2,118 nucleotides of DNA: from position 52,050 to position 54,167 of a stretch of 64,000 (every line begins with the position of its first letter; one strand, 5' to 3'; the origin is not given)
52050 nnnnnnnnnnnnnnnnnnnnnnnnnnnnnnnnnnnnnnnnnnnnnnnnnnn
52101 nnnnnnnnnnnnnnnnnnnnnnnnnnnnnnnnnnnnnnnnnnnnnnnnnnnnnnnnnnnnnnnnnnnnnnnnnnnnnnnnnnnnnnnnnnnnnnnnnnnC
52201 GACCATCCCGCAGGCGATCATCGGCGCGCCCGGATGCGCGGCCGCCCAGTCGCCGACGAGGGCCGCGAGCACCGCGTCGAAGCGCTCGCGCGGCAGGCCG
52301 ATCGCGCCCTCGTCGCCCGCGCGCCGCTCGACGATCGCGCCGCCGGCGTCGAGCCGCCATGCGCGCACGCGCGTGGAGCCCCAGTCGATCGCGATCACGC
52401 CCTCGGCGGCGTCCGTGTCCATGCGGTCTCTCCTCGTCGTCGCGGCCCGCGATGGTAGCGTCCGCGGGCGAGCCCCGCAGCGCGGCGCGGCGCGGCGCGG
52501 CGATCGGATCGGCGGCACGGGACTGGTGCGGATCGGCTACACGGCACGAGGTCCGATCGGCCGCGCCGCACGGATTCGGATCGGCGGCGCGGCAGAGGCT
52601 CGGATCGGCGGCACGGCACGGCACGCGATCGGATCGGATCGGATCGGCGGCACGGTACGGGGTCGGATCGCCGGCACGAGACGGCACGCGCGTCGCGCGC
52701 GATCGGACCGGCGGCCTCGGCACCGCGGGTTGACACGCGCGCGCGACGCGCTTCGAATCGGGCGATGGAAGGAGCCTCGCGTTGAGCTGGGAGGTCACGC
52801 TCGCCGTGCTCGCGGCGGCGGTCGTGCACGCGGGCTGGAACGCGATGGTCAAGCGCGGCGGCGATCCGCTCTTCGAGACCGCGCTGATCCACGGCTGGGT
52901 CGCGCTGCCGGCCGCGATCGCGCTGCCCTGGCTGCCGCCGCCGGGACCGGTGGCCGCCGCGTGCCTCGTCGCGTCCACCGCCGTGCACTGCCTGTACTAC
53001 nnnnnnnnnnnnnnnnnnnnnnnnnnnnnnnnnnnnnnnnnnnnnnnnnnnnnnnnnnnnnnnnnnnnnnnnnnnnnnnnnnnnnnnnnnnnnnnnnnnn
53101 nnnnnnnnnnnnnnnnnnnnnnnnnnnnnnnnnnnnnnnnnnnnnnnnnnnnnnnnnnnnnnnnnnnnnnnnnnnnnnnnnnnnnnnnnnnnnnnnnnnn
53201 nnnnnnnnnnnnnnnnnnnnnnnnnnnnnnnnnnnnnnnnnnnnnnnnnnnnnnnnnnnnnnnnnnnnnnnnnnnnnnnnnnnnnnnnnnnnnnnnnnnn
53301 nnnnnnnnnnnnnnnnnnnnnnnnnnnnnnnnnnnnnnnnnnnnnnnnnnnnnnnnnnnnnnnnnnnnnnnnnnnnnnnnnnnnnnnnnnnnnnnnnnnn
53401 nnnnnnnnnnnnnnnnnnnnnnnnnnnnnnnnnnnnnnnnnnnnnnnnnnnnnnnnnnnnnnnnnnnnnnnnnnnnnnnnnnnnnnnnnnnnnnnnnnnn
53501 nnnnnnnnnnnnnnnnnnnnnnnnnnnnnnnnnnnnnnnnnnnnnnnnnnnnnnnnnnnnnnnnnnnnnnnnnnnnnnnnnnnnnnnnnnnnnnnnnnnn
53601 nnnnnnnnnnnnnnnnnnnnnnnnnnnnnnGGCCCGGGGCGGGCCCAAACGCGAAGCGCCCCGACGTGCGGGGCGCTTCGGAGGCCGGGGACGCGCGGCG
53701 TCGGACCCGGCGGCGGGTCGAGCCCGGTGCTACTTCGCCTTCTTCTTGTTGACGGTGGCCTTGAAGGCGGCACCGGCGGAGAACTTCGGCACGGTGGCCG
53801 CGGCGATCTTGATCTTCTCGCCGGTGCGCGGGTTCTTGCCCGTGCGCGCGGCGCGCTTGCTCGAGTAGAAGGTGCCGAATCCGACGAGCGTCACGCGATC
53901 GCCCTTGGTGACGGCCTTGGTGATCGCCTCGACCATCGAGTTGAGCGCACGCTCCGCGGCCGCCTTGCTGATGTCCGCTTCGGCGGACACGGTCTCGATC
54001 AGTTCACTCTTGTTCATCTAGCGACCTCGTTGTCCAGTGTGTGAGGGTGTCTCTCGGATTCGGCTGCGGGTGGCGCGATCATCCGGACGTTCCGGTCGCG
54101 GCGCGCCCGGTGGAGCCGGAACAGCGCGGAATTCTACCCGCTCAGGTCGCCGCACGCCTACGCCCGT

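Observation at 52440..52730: Strictly 24-bp-phased, GATC-saturated tandem repeat array in the dgoK / eamA divergent promoter region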

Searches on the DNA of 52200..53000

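Call 42: search_rna_families(source=window, start=52200, end=53000, threshold=evalue, max_evalue=1)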
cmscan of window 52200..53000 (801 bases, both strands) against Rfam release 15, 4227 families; matches with E-value up to 1: 0.
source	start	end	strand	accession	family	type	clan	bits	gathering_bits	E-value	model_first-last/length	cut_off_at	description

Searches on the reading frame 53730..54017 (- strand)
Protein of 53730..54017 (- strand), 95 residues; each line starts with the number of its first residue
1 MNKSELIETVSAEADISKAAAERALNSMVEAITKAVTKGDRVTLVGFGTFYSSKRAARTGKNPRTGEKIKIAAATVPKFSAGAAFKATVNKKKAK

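Call 10: search_protein_families(library=pfam, proteins=[window:53730-54017:-])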
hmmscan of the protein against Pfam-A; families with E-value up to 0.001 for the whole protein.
window:53730-54017:- (95 aa): 3 families
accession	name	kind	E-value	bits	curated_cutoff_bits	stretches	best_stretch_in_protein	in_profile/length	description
PF00216.26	Bac_DNA_binding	-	2.2e-31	108.4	22.4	1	1-90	1-90/90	Bacterial DNA-binding protein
PF18291.6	HU-HIG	-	3e-07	30.9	26.2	1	2-93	33-122/125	HU domain fused to wHTH, Ig, or Glycine-rich motif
PF18175.6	HU-CCDC81_bac_2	-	0.00011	22.4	35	1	6-54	3-51/70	CCDC81-like prokaryotic HU domain 2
